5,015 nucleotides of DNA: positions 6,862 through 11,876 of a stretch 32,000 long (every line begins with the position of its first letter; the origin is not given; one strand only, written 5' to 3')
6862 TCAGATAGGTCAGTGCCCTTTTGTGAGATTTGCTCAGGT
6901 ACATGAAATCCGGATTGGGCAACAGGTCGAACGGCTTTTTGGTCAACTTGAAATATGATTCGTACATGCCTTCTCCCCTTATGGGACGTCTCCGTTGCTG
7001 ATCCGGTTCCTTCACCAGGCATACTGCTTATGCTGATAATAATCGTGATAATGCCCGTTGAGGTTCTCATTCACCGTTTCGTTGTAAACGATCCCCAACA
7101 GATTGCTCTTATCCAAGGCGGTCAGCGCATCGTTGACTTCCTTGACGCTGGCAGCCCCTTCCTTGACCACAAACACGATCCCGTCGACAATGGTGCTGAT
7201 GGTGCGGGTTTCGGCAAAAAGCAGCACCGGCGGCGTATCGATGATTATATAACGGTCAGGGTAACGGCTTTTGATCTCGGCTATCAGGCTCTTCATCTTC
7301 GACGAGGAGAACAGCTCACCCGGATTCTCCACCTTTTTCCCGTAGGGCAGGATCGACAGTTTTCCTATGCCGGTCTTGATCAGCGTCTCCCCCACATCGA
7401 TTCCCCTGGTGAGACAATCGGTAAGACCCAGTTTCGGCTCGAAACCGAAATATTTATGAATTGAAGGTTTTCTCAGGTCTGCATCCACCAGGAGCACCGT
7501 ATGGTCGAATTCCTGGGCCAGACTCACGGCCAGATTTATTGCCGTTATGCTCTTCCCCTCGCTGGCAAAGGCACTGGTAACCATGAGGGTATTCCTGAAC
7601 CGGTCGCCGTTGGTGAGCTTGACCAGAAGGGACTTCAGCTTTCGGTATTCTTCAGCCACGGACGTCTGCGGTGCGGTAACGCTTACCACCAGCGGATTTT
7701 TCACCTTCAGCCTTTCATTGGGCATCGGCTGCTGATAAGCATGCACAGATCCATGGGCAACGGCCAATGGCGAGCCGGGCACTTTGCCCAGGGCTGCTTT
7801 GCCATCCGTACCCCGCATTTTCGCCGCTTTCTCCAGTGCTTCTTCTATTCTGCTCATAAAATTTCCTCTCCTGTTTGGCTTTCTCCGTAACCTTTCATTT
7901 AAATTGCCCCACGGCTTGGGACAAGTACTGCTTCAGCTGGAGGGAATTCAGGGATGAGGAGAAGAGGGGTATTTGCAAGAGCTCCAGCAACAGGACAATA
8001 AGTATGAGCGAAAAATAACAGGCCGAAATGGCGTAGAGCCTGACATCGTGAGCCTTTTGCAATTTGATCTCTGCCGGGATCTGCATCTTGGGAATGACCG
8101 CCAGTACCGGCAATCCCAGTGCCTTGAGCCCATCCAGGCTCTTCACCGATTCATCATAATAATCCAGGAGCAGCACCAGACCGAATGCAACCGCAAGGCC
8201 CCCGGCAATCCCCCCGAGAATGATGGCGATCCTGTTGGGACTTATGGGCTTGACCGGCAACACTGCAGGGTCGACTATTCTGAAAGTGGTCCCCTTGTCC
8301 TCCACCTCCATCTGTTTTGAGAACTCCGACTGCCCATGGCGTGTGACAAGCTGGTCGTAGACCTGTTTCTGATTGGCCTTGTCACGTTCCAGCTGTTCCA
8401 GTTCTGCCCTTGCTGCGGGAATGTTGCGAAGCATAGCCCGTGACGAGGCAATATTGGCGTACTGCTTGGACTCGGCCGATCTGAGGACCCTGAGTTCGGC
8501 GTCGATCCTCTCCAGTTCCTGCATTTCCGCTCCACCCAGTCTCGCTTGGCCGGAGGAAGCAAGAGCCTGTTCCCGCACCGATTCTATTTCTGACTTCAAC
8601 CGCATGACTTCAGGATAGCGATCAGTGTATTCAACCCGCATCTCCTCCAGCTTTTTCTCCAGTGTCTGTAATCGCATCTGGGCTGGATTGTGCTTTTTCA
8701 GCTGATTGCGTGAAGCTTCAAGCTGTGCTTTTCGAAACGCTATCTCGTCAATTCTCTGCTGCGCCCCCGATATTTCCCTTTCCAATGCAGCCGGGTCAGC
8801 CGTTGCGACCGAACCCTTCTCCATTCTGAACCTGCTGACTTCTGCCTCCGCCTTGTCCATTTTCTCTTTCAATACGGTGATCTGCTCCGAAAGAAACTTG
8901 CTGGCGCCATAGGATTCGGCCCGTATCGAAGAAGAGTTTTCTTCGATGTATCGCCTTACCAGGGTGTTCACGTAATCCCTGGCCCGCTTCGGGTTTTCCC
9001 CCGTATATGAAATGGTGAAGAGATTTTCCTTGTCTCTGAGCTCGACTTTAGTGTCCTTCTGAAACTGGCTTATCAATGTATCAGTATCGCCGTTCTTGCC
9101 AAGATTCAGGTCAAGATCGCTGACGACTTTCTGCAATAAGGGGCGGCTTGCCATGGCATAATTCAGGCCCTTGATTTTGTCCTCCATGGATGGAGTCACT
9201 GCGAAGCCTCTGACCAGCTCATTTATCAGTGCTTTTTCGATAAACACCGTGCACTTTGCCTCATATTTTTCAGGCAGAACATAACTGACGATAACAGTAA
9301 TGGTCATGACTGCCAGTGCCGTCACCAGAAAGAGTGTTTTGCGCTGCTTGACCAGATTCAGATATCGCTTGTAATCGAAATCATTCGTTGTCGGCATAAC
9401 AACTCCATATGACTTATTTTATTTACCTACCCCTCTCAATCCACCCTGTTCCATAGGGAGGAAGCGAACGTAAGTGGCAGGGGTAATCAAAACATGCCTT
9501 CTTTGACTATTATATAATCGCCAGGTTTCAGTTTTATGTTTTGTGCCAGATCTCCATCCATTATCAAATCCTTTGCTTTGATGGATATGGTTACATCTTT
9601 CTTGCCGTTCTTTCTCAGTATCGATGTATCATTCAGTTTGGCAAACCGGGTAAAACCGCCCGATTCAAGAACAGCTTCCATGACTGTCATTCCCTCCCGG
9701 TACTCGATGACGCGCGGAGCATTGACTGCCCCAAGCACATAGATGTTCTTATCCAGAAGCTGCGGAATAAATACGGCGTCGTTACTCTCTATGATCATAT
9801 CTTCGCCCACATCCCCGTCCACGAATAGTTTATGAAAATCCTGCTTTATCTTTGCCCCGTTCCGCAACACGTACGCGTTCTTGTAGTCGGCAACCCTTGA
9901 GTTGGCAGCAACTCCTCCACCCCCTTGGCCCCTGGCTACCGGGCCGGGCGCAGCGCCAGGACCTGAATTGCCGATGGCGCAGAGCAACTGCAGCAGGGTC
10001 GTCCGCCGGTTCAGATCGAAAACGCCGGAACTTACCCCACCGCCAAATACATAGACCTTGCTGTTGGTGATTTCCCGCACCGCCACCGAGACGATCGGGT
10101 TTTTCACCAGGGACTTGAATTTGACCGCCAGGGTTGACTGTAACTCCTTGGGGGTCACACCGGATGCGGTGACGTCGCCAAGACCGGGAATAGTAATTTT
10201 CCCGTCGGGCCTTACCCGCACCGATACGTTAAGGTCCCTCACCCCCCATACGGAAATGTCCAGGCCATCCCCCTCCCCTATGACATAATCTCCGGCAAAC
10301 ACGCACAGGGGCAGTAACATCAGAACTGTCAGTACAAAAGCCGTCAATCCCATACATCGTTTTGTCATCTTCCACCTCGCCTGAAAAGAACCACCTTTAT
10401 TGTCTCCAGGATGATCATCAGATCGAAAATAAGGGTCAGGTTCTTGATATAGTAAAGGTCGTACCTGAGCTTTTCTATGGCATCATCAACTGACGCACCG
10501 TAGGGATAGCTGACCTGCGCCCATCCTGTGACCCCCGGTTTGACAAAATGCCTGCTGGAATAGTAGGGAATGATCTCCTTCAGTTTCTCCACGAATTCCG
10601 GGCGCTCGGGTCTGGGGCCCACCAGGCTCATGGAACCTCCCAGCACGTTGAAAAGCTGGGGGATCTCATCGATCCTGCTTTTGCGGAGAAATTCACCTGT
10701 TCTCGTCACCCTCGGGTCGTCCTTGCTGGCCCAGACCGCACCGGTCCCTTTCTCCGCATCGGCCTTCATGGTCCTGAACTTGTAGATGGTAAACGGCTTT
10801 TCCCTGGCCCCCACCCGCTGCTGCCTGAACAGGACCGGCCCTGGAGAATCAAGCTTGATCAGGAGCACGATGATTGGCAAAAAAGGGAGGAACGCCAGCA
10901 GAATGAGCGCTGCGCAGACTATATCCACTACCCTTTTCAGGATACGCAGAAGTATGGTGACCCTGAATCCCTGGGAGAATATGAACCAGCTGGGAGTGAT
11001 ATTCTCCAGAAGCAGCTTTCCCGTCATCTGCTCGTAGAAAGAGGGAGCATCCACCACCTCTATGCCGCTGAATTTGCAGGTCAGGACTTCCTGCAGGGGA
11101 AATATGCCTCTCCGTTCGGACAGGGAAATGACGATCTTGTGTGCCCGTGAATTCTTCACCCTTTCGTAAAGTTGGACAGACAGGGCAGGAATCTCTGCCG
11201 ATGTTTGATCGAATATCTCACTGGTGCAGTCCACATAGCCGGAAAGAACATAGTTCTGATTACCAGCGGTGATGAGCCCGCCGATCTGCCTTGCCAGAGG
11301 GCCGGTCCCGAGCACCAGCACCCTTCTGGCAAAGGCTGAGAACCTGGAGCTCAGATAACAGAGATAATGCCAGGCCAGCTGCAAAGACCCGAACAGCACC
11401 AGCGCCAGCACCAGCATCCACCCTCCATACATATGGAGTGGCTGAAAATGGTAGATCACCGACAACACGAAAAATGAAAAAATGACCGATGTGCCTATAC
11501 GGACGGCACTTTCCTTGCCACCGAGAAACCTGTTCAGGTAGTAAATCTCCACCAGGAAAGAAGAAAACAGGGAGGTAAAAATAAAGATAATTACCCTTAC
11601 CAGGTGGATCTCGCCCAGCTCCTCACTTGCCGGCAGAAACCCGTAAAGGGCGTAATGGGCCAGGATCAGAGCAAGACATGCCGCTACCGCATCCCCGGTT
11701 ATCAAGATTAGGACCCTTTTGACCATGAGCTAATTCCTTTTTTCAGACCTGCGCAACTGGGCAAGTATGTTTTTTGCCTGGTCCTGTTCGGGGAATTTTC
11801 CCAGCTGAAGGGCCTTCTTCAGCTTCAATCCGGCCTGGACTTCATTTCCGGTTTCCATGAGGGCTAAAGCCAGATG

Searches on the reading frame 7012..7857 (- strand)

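Call 13: search_protein_families(library=ncbifam, proteins=[window:7012-7857:-])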
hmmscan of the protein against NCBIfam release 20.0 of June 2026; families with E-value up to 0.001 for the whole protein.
window:7012-7857:- (281 aa): 12 families
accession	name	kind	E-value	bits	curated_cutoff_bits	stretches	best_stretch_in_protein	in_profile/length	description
TIGR03018.1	pepcterm_TyrKin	hypoth_equivalog_domain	1.1e-79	266.5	230.65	1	58-259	2-207/207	XrtA-associated tyrosine autokinase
TIGR01007.1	eps_fam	subfamily_domain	1e-35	123.2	108.05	1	69-273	1-203/204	polysaccharide biosynthesis tyrosine autokinase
NF008568.0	PRK11519.1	equivalog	8.7e-26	90.3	1068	1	53-276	492-713/720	tyrosine-protein kinase Wzc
NF007350.0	PRK09841.1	equivalog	3.4e-25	88.3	1248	1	48-279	492-720/726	tyrosine-protein kinase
TIGR03029.1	EpsG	equivalog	8e-25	87.5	313.8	1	51-249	68-261/274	chain length determinant protein tyrosine kinase EpsG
TIGR01005.1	eps_transp_fam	subfamily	4.1e-23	81.5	411.7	1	43-279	507-740/754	exopolysaccharide transport protein family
TIGR01968.1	minD_bact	equivalog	5.9e-08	32.4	212.9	1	90-249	3-159/261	septum site-determining protein MinD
TIGR01969.1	minD_arch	subfamily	1.6e-07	30.8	201.75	1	92-261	4-170/251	cell division ATPase MinD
NF041136.1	MrpORP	equivalog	1.1e-05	24.9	450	1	87-142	4-58/365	iron-sulfur cluster carrier protein MrpORP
NF008669.0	PRK11670.1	equivalog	1.4e-05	24.2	348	1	87-140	106-158/369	iron-sulfur cluster carrier protein ApbC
NF047398.1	AAA_KGGVGR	domain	1.9e-05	25.1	90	1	101-150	15-66/190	KGGVGR-motif variant AAA ATPase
NF041546.1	ParA_partition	equivalog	0.00055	19.5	180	0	101-128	12-38/203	ParA family partition ATPase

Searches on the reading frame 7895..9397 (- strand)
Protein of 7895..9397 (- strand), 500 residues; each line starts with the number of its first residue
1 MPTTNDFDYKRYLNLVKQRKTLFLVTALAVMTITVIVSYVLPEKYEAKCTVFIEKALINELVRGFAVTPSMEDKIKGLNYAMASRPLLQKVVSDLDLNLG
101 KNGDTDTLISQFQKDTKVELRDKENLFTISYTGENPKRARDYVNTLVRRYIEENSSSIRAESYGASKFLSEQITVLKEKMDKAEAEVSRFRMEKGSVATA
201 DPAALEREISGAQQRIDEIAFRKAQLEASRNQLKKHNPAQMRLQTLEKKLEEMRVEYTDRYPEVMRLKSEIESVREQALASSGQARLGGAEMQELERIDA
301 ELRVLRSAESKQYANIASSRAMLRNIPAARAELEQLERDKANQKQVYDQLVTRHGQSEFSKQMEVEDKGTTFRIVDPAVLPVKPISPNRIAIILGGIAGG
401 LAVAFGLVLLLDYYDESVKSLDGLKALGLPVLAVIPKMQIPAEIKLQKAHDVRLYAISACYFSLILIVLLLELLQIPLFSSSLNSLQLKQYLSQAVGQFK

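Call 13: search_protein_families(library=ncbifam, proteins=[window:7895-9397:-])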
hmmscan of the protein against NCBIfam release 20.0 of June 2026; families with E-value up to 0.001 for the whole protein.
window:7895-9397:- (500 aa): 6 families
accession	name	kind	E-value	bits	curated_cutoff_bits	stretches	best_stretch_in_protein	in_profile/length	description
TIGR03007.1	pepcterm_ChnLen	equivalog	4.6e-132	440.7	278.85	1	8-472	2-497/498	XrtA system polysaccharide chain length determinant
TIGR03017.1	EpsF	equivalog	1.8e-23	83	422.75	1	9-435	3-443/444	chain length determinant protein EpsF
NF008568.0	PRK11519.1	equivalog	2.3e-23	82.3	1068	2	324-437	363-472/720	tyrosine-protein kinase Wzc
NF007350.0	PRK09841.1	equivalog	2e-19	69.2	1248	2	325-439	364-474/726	tyrosine-protein kinase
TIGR01005.1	eps_transp_fam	subfamily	1.2e-11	43.5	411.7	1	102-449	132-491/754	exopolysaccharide transport protein family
TIGR01006.1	polys_exp_MPA1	subfamily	2.1e-10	40.4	296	2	6-118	7-120/226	CspC family polysaccharide chain length determinant protein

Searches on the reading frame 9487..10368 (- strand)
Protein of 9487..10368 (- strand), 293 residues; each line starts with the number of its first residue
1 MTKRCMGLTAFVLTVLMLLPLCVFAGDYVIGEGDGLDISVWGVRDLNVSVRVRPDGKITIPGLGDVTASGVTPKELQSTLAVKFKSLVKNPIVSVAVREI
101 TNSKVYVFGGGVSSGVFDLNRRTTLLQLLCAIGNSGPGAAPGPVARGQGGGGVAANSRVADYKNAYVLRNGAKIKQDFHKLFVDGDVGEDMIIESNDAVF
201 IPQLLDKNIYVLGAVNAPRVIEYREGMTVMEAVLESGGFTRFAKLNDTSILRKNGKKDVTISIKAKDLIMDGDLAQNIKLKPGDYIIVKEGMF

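Call 6: search_protein_families(library=pfam, proteins=[window:9487-10368:-])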
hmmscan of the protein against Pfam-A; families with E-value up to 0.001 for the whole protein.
window:9487-10368:- (293 aa): 3 families
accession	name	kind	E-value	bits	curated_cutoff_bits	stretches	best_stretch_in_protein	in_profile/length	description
PF02563.21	Poly_export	-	5e-22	78.3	28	1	26-97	5-76/77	Polysaccharide biosynthesis/export protein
PF22461.2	SLBB_2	-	7.2e-15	55.3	27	1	207-288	1-79/79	SLBB domain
PF10531.15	SLBB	-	2.2e-13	50.2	27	1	209-256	2-50/55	SLBB domain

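Call 13: search_protein_families(library=ncbifam, proteins=[window:9487-10368:-])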
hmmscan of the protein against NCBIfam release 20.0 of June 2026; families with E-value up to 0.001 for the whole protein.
window:9487-10368:- (293 aa): 4 families
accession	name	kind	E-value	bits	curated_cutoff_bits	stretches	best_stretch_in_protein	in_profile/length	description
TIGR03027.2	pepcterm_export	equivalog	3.9e-66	221.9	180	1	27-293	2-169/169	XrtA/PEP-CTERM system exopolysaccharide export protein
NF041843.1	EpsY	equivalog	1.3e-28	99.6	320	2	27-133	52-158/211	exopolysaccharide export protein EpsY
TIGR03028.1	EpsE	equivalog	3.2e-22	79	262.65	1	27-273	1-230/239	polysaccharide export protein EpsE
NF011658.0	PRK15078.1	subfamily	4.3e-22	78.4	333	2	28-239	85-288/380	polysaccharide export protein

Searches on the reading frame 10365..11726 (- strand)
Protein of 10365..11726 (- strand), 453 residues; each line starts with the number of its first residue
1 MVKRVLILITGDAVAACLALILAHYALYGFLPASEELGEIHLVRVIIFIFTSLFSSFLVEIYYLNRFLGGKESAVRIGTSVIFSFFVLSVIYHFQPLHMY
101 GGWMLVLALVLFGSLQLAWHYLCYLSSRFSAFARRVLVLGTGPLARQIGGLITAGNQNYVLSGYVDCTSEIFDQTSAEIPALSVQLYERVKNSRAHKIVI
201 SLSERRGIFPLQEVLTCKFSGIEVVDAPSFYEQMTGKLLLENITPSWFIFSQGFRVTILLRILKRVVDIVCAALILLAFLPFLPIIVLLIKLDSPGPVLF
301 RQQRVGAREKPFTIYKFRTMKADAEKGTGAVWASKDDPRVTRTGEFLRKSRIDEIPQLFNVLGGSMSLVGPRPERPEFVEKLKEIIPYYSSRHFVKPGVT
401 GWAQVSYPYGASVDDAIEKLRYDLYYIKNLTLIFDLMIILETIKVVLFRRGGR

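Call 6: search_protein_families(library=pfam, proteins=[window:10365-11726:-])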
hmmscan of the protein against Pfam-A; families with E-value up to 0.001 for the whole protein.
window:10365-11726:- (453 aa): 1 family
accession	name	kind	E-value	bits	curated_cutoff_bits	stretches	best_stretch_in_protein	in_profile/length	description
PF02397.22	Bac_transf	-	4.4e-68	228.8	27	1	264-447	1-178/179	Bacterial sugar transferase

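Call 13: search_protein_families(library=ncbifam, proteins=[window:10365-11726:-])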
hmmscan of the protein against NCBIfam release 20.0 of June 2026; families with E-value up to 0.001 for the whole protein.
window:10365-11726:- (453 aa): 10 families
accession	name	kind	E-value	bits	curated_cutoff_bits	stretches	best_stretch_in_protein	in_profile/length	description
TIGR03013.1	EpsB_2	subfamily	2.7e-156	521.1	393.35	1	12-453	3-443/443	TIGR03013 family XrtA/PEP-CTERM system glycosyltransferase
TIGR03025.1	EPS_sugtrans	subfamily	1.8e-121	406.5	295.55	1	11-451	2-443/445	exopolysaccharide biosynthesis polyprenyl glycosylphosphotransferase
TIGR03023.1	WcaJ_sugtrans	equivalog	1.1e-93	315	410.75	1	12-450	3-450/453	undecaprenyl-phosphate glucose phosphotransferase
TIGR03022.1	WbaP_sugtrans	subfamily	1.8e-62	212.1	403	1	8-452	1-455/456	undecaprenyl-phosphate galactose phosphotransferase WbaP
NF007518.0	PRK10124.1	equivalog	1.9e-53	181.8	684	1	79-443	90-454/464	undecaprenyl-phosphate glucose phosphotransferase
NF050817.1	PolSacchBiosHfsE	equivalog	1.2e-47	162.8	750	1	262-447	270-460/467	polysaccharide biosynthesis protein HfsE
NF041877.1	EPS_EpsZ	equivalog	1.4e-43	149.3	800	1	110-451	111-457/459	exopolysaccharide biosynthesis polyisoprenyl-phosphate hexose-1-phosphate transferase EpsZ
NF052601.1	undeca_RfbP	equivalog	4.2e-42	144.1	330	1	261-449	42-238/244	undecaprenyl-phosphate galactose phosphotransferase family protein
NF011751.0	PRK15204.1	equivalog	5.3e-34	117.6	907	1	261-451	277-474/476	undecaprenyl-phosphate galactose phosphotransferase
NF045514.1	glycotran_HepC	equivalog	8.8e-26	90.5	140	1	259-373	112-211/220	heterocyst development glycosyltransferase HepC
